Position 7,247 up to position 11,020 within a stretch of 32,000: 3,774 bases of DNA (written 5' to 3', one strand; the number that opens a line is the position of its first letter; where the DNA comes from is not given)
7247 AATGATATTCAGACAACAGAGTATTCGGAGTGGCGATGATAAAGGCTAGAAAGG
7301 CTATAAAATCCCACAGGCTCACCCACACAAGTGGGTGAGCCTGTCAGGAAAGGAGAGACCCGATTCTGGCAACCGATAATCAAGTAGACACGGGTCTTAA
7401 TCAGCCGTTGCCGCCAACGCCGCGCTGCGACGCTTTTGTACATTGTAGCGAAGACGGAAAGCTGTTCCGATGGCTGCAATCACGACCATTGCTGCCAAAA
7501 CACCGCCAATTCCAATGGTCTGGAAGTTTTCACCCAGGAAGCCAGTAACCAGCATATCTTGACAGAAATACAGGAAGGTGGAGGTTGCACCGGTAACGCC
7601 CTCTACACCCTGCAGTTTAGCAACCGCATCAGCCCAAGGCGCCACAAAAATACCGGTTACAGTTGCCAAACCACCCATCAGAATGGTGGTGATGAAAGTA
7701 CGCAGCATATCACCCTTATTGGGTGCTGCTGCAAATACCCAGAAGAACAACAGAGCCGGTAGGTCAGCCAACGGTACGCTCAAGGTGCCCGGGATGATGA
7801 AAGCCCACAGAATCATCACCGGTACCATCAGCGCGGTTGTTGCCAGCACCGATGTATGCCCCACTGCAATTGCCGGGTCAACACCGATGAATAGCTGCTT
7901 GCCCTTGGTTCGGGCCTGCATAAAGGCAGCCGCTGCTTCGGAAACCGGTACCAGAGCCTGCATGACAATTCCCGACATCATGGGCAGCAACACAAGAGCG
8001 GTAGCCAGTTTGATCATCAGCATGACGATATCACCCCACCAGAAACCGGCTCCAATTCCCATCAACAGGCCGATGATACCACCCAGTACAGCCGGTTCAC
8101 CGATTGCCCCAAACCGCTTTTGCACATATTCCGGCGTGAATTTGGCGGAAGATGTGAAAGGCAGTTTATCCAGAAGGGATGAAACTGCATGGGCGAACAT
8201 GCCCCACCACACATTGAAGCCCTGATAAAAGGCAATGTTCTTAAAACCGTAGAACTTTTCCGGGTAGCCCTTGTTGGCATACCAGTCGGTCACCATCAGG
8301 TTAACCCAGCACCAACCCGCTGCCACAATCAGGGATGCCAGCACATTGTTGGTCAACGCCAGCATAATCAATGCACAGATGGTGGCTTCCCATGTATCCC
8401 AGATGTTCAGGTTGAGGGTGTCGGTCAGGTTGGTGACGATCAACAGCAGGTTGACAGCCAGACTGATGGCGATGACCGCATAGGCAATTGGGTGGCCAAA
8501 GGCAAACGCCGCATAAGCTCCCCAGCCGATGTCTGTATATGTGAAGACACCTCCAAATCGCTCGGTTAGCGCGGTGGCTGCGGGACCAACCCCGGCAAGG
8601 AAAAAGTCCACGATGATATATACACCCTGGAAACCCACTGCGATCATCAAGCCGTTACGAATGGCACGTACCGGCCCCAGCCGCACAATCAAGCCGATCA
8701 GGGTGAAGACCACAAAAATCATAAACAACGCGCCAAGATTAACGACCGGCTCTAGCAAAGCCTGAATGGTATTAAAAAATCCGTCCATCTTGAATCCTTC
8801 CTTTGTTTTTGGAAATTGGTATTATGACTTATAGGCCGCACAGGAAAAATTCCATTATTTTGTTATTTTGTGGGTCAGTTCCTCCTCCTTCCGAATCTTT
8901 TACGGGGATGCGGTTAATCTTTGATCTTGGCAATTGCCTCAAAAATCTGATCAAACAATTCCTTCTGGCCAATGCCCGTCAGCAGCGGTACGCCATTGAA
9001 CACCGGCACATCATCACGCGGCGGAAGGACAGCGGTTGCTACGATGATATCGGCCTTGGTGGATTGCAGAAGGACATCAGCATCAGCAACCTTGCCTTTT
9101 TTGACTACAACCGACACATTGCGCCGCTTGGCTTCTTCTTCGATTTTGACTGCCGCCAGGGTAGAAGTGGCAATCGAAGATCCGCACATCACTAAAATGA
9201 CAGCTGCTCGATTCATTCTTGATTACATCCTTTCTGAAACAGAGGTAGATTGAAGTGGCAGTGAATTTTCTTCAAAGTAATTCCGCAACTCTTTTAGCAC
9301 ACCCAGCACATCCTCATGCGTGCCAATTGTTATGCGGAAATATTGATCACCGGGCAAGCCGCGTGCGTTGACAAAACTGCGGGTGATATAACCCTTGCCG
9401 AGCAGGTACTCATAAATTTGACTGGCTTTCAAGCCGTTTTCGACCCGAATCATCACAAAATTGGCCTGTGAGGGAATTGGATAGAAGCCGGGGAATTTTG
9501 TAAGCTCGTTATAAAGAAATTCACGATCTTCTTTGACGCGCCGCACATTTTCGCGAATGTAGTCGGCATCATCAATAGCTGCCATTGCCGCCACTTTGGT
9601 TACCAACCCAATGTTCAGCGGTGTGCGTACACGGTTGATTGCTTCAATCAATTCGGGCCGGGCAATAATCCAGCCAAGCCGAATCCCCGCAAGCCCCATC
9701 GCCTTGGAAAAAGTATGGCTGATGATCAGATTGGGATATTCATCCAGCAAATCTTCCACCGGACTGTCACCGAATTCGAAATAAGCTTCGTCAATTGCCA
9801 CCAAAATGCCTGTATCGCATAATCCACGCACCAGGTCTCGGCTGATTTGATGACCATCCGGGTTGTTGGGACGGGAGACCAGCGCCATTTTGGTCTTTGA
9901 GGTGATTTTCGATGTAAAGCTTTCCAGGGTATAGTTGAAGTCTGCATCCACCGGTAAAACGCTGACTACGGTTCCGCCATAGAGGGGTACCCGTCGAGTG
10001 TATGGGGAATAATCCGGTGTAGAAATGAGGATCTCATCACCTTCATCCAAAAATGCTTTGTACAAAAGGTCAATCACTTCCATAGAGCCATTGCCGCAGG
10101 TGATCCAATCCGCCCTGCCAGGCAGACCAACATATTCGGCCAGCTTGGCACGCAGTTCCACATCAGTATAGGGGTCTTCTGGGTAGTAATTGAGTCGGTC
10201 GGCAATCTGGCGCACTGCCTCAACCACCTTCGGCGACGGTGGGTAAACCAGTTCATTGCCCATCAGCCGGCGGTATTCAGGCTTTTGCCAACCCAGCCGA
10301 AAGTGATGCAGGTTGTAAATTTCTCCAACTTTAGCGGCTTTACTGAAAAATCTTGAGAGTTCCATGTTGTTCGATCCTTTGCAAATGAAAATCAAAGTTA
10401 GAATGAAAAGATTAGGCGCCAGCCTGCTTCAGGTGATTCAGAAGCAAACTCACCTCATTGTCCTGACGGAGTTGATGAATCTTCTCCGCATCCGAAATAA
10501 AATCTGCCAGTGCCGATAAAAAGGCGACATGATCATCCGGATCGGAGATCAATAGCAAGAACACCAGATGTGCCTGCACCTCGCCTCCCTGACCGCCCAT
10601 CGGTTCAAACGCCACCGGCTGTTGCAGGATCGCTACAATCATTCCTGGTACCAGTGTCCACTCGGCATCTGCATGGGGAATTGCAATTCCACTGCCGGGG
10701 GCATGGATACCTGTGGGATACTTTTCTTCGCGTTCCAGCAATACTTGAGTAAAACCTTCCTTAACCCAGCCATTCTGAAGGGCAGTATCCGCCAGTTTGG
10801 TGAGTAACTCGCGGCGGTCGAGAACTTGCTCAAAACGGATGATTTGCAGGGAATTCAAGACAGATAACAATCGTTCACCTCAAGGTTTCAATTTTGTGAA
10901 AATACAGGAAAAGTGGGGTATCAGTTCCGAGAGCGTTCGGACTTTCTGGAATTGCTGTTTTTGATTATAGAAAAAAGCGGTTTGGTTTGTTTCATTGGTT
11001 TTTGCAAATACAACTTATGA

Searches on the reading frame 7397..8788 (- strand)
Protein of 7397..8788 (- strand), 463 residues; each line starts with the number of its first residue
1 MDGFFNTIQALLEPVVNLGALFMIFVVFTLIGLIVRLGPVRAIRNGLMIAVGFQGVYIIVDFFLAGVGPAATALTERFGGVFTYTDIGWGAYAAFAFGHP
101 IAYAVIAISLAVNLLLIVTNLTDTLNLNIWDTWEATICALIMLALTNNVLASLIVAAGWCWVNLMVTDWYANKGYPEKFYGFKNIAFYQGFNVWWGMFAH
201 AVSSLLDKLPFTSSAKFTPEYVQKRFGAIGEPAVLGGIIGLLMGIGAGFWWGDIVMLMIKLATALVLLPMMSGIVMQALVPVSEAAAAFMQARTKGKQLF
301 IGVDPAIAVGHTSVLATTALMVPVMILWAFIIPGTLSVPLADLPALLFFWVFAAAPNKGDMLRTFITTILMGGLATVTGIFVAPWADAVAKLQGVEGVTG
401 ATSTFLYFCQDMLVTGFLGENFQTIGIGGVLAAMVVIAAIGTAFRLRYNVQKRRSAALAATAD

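Call 12: search_protein_families(library=pfam, proteins=[window:7397-8788:-], max_evalue=0.001)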
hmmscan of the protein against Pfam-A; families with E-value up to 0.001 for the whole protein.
window:7397-8788:- (463 aa): 1 family
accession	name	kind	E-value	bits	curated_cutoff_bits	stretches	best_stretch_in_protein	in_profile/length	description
PF03611.19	EIIC-GAT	-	5.4e-41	141.4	24.2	1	17-388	4-383/394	PTS system sugar-specific permease component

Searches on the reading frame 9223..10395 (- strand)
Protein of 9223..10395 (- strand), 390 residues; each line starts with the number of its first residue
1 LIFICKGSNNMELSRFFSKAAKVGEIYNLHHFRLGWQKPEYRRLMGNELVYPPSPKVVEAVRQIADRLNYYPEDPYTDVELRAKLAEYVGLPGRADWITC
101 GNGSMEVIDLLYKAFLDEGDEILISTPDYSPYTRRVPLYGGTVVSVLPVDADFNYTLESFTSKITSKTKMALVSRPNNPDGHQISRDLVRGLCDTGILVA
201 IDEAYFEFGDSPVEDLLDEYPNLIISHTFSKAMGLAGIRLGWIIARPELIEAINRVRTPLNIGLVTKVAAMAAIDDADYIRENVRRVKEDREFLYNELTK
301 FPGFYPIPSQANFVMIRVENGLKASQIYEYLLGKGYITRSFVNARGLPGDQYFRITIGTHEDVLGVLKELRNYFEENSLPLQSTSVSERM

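Call 12: search_protein_families(library=pfam, proteins=[window:9223-10395:-], max_evalue=0.001)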
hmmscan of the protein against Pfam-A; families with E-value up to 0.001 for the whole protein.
window:9223-10395:- (390 aa): 3 families
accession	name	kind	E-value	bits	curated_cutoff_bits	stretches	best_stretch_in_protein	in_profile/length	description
PF00155.27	Aminotran_1_2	-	2e-53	182.3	19.7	1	47-364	9-355/361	Aminotransferase class I and II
PF04864.19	Alliinase_C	-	4.8e-06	26.1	22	1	155-248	125-211/363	Allinase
PF00266.25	Aminotran_5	-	4.2e-05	23.1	21.5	1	97-204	66-177/371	Aminotransferase class-V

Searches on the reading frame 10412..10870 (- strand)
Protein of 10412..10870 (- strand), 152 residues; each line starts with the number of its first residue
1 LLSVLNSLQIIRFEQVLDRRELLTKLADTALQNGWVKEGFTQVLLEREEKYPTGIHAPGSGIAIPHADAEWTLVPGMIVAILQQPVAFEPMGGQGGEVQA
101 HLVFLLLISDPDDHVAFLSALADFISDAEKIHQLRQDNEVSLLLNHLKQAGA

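Call 12: search_protein_families(library=pfam, proteins=[window:10412-10870:-], max_evalue=0.001)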
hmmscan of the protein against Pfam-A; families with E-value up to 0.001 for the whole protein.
window:10412-10870:- (152 aa): 1 family
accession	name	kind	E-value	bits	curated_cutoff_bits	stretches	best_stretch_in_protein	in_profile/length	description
PF00359.27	PTS_EIIA_2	-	1e-27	97.3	27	1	5-149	3-143/144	Phosphoenolpyruvate-dependent sugar phosphotransferase system, EIIA 2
